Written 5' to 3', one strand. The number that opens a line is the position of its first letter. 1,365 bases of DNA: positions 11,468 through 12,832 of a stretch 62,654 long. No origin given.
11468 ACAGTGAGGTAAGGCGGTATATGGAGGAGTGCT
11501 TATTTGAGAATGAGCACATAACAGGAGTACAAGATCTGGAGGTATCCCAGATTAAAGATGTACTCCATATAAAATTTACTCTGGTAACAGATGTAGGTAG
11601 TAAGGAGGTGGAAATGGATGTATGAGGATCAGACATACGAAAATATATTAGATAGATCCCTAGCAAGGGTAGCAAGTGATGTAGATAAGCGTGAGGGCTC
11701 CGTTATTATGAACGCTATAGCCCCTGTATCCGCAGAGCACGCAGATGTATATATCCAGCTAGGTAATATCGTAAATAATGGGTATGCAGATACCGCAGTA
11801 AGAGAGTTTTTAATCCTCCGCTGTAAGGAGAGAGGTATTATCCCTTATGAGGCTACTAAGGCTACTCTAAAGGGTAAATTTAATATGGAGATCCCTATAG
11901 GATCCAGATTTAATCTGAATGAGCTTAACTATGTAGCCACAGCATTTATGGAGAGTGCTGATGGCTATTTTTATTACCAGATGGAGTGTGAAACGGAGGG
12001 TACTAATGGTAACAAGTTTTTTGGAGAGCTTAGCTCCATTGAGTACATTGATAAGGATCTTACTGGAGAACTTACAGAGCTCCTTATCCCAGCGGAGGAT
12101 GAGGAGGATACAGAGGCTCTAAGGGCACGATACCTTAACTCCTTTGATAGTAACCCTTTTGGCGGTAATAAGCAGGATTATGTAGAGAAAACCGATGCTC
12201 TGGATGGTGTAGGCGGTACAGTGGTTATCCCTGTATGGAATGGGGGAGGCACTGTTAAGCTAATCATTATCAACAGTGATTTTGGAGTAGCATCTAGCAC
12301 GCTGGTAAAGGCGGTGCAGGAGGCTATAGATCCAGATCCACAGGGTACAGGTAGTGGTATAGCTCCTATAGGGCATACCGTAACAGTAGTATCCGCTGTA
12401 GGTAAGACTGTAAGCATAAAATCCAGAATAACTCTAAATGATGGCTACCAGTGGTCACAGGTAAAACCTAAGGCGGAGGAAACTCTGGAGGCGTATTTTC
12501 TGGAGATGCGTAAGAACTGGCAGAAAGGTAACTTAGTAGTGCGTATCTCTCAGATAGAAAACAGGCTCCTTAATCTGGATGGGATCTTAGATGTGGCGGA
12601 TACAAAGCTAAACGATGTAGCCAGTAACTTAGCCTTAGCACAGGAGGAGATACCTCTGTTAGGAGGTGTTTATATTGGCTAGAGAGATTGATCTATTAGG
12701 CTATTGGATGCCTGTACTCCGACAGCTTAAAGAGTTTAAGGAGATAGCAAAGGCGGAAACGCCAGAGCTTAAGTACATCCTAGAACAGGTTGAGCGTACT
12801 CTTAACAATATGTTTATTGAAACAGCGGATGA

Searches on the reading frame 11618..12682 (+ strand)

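Call 96: search_protein_families(library=phrogs, proteins=[window:11618-12682:+], max_evalue=0.00001)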
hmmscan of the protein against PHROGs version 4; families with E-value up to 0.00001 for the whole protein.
window:11618-12682:+ (354 aa): 4 families
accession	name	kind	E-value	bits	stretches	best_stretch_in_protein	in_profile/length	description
phrog_6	-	tail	1.6e-59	203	1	1-351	66-426/548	baseplate wedge subunit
phrog_1608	-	tail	1.3e-47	162.8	1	160-353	5-188/192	tail protein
phrog_12386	-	unknown function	1.5e-20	74.4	1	6-73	5-72/72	-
phrog_19227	-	unknown function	2.5e-14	54.1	1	304-347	7-50/56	-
